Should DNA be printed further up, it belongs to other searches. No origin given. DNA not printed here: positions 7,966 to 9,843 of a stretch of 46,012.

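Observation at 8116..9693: Single-polypeptide TssB-TssC (VipA-VipB-like) sheath fusion standing alone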

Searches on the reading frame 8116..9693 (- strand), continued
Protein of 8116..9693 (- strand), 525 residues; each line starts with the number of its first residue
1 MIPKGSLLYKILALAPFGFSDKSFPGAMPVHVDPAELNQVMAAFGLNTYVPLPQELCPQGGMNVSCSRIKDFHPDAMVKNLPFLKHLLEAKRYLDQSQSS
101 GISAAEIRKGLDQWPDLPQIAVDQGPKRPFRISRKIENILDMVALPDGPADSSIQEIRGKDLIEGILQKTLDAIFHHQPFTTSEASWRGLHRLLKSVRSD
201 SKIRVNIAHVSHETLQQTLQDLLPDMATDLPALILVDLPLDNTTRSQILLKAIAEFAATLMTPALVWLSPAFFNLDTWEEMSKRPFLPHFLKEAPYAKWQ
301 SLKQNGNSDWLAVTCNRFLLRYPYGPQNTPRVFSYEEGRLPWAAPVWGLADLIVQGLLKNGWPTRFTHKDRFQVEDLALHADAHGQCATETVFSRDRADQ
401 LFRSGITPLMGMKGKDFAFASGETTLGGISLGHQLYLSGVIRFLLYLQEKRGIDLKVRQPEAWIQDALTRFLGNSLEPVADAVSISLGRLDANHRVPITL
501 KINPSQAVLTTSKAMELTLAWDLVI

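Call 26: search_protein_families(library=ncbifam, proteins=[L041:19373-20401:-, L041:20365-21465:-, L041:13318-14340:-, L010:6193-7119:+, L021:5135-5836:+, L021:6927-7850:+, L045:12388-13149:-, L005:6602-7285:-, L005:7348-8466:-, L056:4861-5277:-], max_evalue=0.01)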
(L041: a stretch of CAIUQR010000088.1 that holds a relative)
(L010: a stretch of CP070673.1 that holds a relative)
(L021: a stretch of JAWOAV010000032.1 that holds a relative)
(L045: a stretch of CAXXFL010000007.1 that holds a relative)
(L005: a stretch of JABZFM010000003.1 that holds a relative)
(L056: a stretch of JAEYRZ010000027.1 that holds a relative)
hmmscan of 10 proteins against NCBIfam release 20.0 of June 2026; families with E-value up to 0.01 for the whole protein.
L041:19373-20401:- (342 aa): 1 family
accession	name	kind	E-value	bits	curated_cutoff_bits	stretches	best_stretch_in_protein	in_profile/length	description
TIGR03347.1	VI_chp_1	equivalog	1.8e-82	276.9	143.3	1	26-321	3-299/300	type VI secretion system baseplate subunit TssG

L041:20365-21465:- (366 aa): 1 family
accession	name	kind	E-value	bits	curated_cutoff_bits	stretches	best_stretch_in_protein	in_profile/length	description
TIGR03359.1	VI_chp_6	equivalog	8.6e-98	328.7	260.3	1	1-366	226-600/600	type VI secretion system baseplate subunit TssF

L041:13318-14340:- (340 aa): 7 families
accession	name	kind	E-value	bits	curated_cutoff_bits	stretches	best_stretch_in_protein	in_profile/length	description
NF010374.0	PRK13800.1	equivalog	1.4e-12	46.7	1196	1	26-327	610-895/898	fumarate reductase/succinate dehydrogenase flavoprotein subunit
NF045915.1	PhycobilmeDegNblB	equivalog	1.6e-12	47.5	300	1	14-168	4-160/214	phycobilisome degradation protein NblB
NF058505.1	phyc_lyase_CpeY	equivalog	1.4e-09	37.1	600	2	57-225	29-199/419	C-phycoerythrin alpha-cysteine-82 phycoerythrobilin lyase CpeY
NF045662.1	DVU0298_fam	equivalog_domain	1.7e-08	34.3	75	0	268-315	143-188/213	DVU0298 family protein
NF058515.1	phyc_lyase_CpcF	equivalog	3.3e-05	23.6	220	0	88-168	12-90/200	C-phycocyanin alpha-cysteine-84 phycocyanobilin lyase subunit CpcF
NF058502.1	phyc_lyase_CpcE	equivalog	4.1e-05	23.2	330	1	89-166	16-101/260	C-phycocyanin alpha-cysteine-84 phycocyanobilin lyase subunit CpcE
NF007244.0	PRK09687.1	equivalog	4.5e-05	22.9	275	0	248-295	140-185/285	putative lyase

L010:6193-7119:+ (308 aa): 6 families
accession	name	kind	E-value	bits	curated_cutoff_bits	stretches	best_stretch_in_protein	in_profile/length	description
NF010374.0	PRK13800.1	equivalog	9.7e-10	37.3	1196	1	17-299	607-873/898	fumarate reductase/succinate dehydrogenase flavoprotein subunit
NF045915.1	PhycobilmeDegNblB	equivalog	6.3e-09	35.7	300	1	208-296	10-98/214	phycobilisome degradation protein NblB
NF058502.1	phyc_lyase_CpcE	equivalog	5.7e-05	22.7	330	1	120-183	58-121/260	C-phycocyanin alpha-cysteine-84 phycocyanobilin lyase subunit CpcE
TIGR02270.1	TIGR02270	subfamily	7.8e-05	21.9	206.8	1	142-287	61-200/410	TIGR02270 family protein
NF045662.1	DVU0298_fam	equivalog_domain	9.3e-05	22.1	75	0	254-301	134-181/213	DVU0298 family protein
NF007244.0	PRK09687.1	equivalog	0.00014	21.3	275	1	34-177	89-236/285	putative lyase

L021:5135-5836:+ (233 aa): 0 families

L021:6927-7850:+ (307 aa): 0 families

L045:12388-13149:- (253 aa): 0 families

L005:6602-7285:- (227 aa): 0 families

L005:7348-8466:- (372 aa): 0 families

L056:4861-5277:- (138 aa): 0 families

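Call 27: find_related_loci(query=L041:20365-21465:-, collection=genome_contigs, flank=10000)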
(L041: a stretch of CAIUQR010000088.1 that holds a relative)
Query L041:20365-21465:- (366 aa) in genome_contigs; peptide patterns used: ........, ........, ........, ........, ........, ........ (x = any residue, [..] = any of these).
109 stretches matched a pattern; 4 encode a relative of the query (tblastn E <= 1e-3); 4 distinct loci.
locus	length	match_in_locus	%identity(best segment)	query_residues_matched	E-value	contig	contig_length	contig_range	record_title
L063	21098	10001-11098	100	1-366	0e+0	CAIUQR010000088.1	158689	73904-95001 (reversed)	MAG: uncultured delta proteobacterium isolate VK4_bin-1304 genome assembly, contig: bin-1304:088/155, whole genome shotg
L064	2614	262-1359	87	1-366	0e+0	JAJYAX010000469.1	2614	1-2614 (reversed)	MAG: Deltaproteobacteria bacterium isolate BP8.bin43 NODE_94629_length_2614_cov_1.509851, whole genome shotgun sequence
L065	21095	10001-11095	68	1-365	7e-172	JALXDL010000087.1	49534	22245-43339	MAG: Desulfobulbaceae bacterium isolate T2_metabat2_scaf2bin.285 T2_NODE_385_length_49534_cov_2.577185, whole genome sho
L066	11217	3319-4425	42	2-366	7e-92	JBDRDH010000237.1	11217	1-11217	MAG: Planctomycetota bacterium isolate MEGAHIT-group-1.24 k141_12353462, whole genome shotgun sequence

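Call 29: search_protein_families(library=ncbifam, proteins=[L063:180-3995:+, L063:4021-4602:+, L063:4668-6371:+, L063:6439-6927:+, L063:6943-8427:+, L063:8443-8943:+, L063:8957-9361:+], max_evalue=0.001)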
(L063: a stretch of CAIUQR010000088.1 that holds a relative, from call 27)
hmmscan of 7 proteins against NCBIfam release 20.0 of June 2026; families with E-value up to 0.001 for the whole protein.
L063:180-3995:+ (1271 aa): 2 families
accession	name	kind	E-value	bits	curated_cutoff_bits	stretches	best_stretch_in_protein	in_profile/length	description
TIGR03348.1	VI_IcmF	equivalog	3.8e-108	363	388.15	1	37-546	32-552/1168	type VI secretion system membrane subunit TssM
NF038226.1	IcmF_IVB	equivalog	2.4e-09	35.7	1000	1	121-550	27-429/973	type IVB secretion system protein IcmF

L063:4021-4602:+ (193 aa): 1 family
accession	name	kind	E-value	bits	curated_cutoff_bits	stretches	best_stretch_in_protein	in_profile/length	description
TIGR03373.1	VI_minor_4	hypoth_equivalog_domain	9.6e-07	29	41.2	1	10-116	3-115/136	type VI secretion system-associated protein TagF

L063:4668-6371:+ (567 aa): 3 families
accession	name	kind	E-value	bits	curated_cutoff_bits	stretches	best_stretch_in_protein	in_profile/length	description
TIGR03362.1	VI_chp_7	equivalog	6e-95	319.1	230.1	1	6-531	4-475/476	type VI secretion system protein TssA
TIGR03363.1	VI_chp_8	equivalog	2.3e-23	83.4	160.85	1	8-129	7-137/353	type VI secretion system protein TssA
NF041244.1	IglI_fam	subfamily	2.4e-06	27.7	100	1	45-221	9-163/290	type VI secretion system protein IglI family protein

L063:6439-6927:+ (162 aa): 1 family
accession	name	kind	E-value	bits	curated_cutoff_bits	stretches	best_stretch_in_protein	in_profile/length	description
TIGR03358.1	VI_chp_5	equivalog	2.9e-53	179.9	97.25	1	3-158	2-158/160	type VI secretion system contractile sheath small subunit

L063:6943-8427:+ (494 aa): 1 family
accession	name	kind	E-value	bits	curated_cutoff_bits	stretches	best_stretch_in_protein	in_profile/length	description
TIGR03355.1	VI_chp_2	equivalog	3.6e-216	718.6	271.5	1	20-492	3-473/473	type VI secretion system contractile sheath large subunit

L063:8443-8943:+ (166 aa): 1 family
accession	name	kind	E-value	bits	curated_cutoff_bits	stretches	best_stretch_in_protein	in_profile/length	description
TIGR03344.1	VI_effect_Hcp1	subfamily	4.6e-43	147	58.9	1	1-164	1-166/167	type VI secretion system tube protein TssD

L063:8957-9361:+ (134 aa): 1 family
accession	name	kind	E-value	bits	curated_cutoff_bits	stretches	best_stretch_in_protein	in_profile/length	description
TIGR03357.1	VI_zyme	equivalog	7.4e-33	113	53.2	1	4-131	2-132/133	type VI secretion system baseplate subunit TssE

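Call 44: predict_structure(alignment_id=A1)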
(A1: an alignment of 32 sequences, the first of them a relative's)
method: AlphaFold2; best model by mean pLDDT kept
length: 525 residues; sequences in the alignment: 32
mean_pLDDT: 82.7   pTM: 0.84
mean pLDDT of the five models: 82.7, 80.5, 74.8, 71.0, 69.9
residues with pLDDT >= 90: 239; 70-90: 201; 50-70: 43; < 50: 42
segments of 3 or more residues with pLDDT < 50: 1-5, 125-157
pLDDT, mean of each block of 10 residues (from residue 1): 61 93 72 91 91 88 92 89 91 83 81 83 46 36 35 40 86 91 93 83 90 94 90 97 95 97 97 92 92 91 92 93 55 75 93 92 88 88 81 92 95 91 93 92 83 64 83 67 83 85 82 81 65
secondary structure, 60 per line:
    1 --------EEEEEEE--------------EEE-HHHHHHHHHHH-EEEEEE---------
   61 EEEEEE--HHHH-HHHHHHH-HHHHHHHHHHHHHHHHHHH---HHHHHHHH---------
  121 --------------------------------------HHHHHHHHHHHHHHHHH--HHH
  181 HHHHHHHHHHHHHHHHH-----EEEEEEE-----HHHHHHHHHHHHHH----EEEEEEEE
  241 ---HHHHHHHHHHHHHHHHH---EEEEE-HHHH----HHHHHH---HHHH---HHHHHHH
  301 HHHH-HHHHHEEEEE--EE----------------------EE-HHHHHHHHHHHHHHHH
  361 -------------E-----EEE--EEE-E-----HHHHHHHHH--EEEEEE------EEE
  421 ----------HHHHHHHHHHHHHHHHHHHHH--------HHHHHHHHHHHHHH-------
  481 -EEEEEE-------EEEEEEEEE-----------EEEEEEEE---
elements in order: E9-15 E30-32 H34-44 E46-51 E61-66 H69-72 H74-80 H82-100 H104-111 H159-175 H178-197 E203-209 H215-228 E233-240 H244-260 E264-268 H270-273 H278-283 H287-290 H294-304 H306-310 E311-315 H345-360 E380-382 E385-387 H395-403 E406-411 E418-420 H431-451 H460-473 E482-487 E495-503 E515-522

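Call 49: fold_search(model_id=the predicted structure, library=pdb)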
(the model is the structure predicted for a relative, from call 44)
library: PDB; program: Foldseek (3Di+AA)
matches with E <= 10: 1040; with E <= 0.001: 33
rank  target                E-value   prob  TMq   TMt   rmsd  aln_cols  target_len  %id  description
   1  5n8n_B                7.3e-19  1.00  0.54  0.61  11.0       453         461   22  Contracted sheath of a Pseudomonas aeruginosa type six secretion system consisting of TssB1 and TssC1 (released 2018-01-10)
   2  3j9g_2                3.1e-18  1.00  0.57  0.69   6.8       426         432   19  Atomic model of the VipA/VipB, the type six secretion system contractile sheath of Vibrio cholerae from cryo-EM (released 2015-03-11)
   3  5myu_MODEL_1_A        8.0e-17  1.00  0.58  0.70   6.4       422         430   19  VipA-N2/VipB contracted sheath of type VI secretion system (released 2017-08-02)
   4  5urx_1B               8.9e-17  1.00  0.59  0.71   5.6       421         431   18  Structure of the contracted type VI secretion system sheath in Myxococcus xanthus (released 2017-05-10)
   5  5urw_1B               1.0e-15  1.00  0.58  0.72   3.8       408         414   18  Structure of the extended type VI secretion system sheath in Myxococcus xanthus (released 2017-05-10)
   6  5mxn_MODEL_1_A        3.0e-14  1.00  0.58  0.64   7.7       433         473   20  Atomic model of the VipA/VipB/Hcp, the type six secretion system non-contractile sheath-tube of Vibrio cholera (released 2017-08-02)
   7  5ojq_A                3.0e-14  1.00  0.58  0.64   7.7       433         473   20  The modeled structure of of wild type extended type VI secretion system sheath/tube complex in vibrio cholerae based o (released 2017-08-09)
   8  9n4v_A                3.7e-14  1.00  0.49  0.69   5.8       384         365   17  Azotobacter vinelandii extended type VI secretion system sheath tube complex (released 2025-07-16)
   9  3j9o_B                1.4e-13  1.00  0.53  0.64   6.2       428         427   15  CryoEM structure of a type VI secretion system (released 2015-03-18)
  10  9gtp_1e               4.2e-07  1.00  0.37  0.53   9.0       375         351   12  Cryo-EM structure of a contractile injection system in Streptomyces coelicolor, the baseplate complex in extended sta (released 2025-06-18)
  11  9gtp_1h               9.6e-07  1.00  0.36  0.51   9.3       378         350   11  Cryo-EM structure of a contractile injection system in Streptomyces coelicolor, the baseplate complex in extended sta (released 2025-06-18)
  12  9gtp_1f               1.1e-06  1.00  0.36  0.51   9.3       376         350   12  Cryo-EM structure of a contractile injection system in Streptomyces coelicolor, the baseplate complex in extended sta (released 2025-06-18)
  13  9gtp_3e               5.0e-06  1.00  0.35  0.48   9.8       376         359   13  Cryo-EM structure of a contractile injection system in Streptomyces coelicolor, the baseplate complex in extended sta (released 2025-06-18)
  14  8q1i_I                8.8e-06  1.00  0.30  0.41   8.5       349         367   11  Neck-tail junction of phage 812 after tail contraction (C6) (released 2024-08-14)
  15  8bl4_A                1.3e-05  1.00  0.34  0.46   9.9       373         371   11  Cryo-EM structure of a contractile injection system in Streptomyces coelicolor, the sheath-tube module in extended sta (released 2023-03-15)
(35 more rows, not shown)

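Call 59: search_protein_families(library=pfam, proteins=[L062:3957-6659:+, L062:6759-8789:+, L062:8813-9154:+, L062:9275-10837:+, L062:10954-11442:+, L062:12219-13034:+, L062:13414-13944:+, L062:14789-16378:+, L062:16941-17996:+, L062:17993-19123:+], max_evalue=0.01)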
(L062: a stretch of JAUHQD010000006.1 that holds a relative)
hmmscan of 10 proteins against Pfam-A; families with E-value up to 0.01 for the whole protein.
L062:3957-6659:+ (900 aa): 2 families
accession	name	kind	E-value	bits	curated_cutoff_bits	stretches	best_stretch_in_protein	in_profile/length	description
PF00593.30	TonB_dep_Rec_b-barrel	-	2.3e-35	123.8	27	1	341-865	60-436/436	TonB dependent receptor-like, beta-barrel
PF07715.20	Plug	-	2.3e-14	54.2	23.9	1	61-175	2-107/107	TonB-dependent Receptor Plug Domain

L062:6759-8789:+ (676 aa): 20 families
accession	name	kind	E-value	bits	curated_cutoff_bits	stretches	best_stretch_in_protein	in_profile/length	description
PF13469.12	Sulfotransfer_3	-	1.9e-48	166.1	27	1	436-625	1-215/216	Sulfotransferase family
PF13181.12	TPR_8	-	3.5e-14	52.1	25.7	1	297-327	3-33/34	Tetratricopeptide repeat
PF13432.12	TPR_16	-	1.5e-13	51.3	32.7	2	267-325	3-61/65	Tetratricopeptide repeat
PF07719.23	TPR_2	-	1.1e-12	47.4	27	0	94-123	2-31/34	Tetratricopeptide repeat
PF14559.12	TPR_19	-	1.4e-10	41.7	25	3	209-263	7-61/68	Tetratricopeptide repeat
PF13428.12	TPR_14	-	6.7e-09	36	23.5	1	297-336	3-42/44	Tetratricopeptide repeat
PF23914.1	TPR_CcmH_CycH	-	4.7e-08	33.5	42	2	183-290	40-150/158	Cytochrome c-type biogenesis protein H TPR domain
PF00515.34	TPR_1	-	4.7e-08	33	27.8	1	300-324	6-30/34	Tetratricopeptide repeat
PF00685.33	Sulfotransfer_1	-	1.1e-07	32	22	1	436-648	3-207/255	Sulfotransferase domain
PF25063.1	ARM_TT21_C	-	9.8e-06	26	35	0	69-123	105-159/209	Tetratricopeptide repeat protein 21 C-terminal ARM domain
PF12895.13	ANAPC3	-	1.5e-05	25.6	27.2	1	209-286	5-81/82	Anaphase-promoting complex, cyclosome, subunit 3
PF13414.12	TPR_11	-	2.1e-05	24.5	26.8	1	302-337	1-36/42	TPR repeat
PF13424.12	TPR_12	-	4.8e-05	23.9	30.1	1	266-325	8-75/77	Tetratricopeptide repeat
PF13371.12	TPR_9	-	4.8e-05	23.7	35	0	236-295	4-63/73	Tetratricopeptide repeat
PF13176.12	TPR_7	-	0.0009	19.6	27.9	1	300-331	4-35/36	Tetratricopeptide repeat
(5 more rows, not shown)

L062:8813-9154:+ (113 aa): 1 family
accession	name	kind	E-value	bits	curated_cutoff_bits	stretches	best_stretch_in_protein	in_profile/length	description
PF00254.34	FKBP_C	-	1.6e-31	108.9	21.1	1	16-106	3-94/94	FKBP-type peptidyl-prolyl cis-trans isomerase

L062:9275-10837:+ (520 aa): 2 families
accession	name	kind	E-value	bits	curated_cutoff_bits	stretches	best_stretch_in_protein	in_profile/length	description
PF05943.17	VipB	-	6.5e-63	213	27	1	227-510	2-292/301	EvpB/VC_A0108, tail sheath N-terminal domain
PF05591.17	T6SS_VipA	-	2e-14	54.1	24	1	25-124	19-122/155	Type VI secretion system, VipA, VC_A0107 or Hcp2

L062:10954-11442:+ (162 aa): 1 family
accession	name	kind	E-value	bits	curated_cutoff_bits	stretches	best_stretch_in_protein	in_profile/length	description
PF14317.12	YcxB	-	2.7e-08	33.9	23.3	1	98-154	1-58/61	YcxB-like protein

L062:12219-13034:+ (271 aa): 1 family
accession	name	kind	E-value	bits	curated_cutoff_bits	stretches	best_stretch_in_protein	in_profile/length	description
PF05359.17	DUF748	-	1e-10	40.8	50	1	12-197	14-187/1037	Domain of Unknown Function (DUF748)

L062:13414-13944:+ (176 aa): 4 families
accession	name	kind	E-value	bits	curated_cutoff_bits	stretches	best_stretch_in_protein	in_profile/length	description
PF04542.20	Sigma70_r2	-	4.4e-12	46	24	1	24-90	1-68/71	Sigma-70 region 2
PF08281.18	Sigma70_r4_2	-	5.3e-11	42.4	25.7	1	119-170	3-54/54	Sigma-70, region 4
PF04545.22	Sigma70_r4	-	1.5e-10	40.9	24.1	1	123-171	1-49/50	Sigma-70, region 4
PF07638.17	Sigma70_ECF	-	2.3e-05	24.8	21.1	1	9-159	7-168/185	ECF sigma factor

L062:14789-16378:+ (529 aa): 1 family
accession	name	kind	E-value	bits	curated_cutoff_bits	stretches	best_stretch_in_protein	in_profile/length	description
PF14224.11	DUF4331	-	4.5e-151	504.3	27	1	24-524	1-421/421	Domain of unknown function (DUF4331)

L062:16941-17996:+ (351 aa): 5 families
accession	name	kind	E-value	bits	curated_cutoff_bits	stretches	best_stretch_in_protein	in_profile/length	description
PF12895.13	ANAPC3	-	4.7e-08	33.6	27.2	1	86-145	16-75/82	Anaphase-promoting complex, cyclosome, subunit 3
PF14559.12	TPR_19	-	8.5e-06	26.4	25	1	104-151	3-50/68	Tetratricopeptide repeat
PF13428.12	TPR_14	-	0.005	17.8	23.5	0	96-134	5-43/44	Tetratricopeptide repeat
PF09477.16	Type_III_YscG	-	0.0072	16.8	32.1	0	105-152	19-66/116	Bacterial type III secretion system chaperone protein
PF13432.12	TPR_16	-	0.0093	16.8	32.7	0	99-151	4-56/65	Tetratricopeptide repeat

L062:17993-19123:+ (376 aa): 3 families
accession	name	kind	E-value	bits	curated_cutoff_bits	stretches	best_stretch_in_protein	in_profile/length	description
PF13795.12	HupE_UreJ_2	-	1.5e-44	151.9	24.5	1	188-348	1-154/156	HupE / UreJ protein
PF04955.18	HupE_UreJ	-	0.00093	19.2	23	1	189-352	22-163/179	HupE / UreJ protein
PF13202.12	EF-hand_5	-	0.0039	17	25.9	1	59-73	7-21/25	EF hand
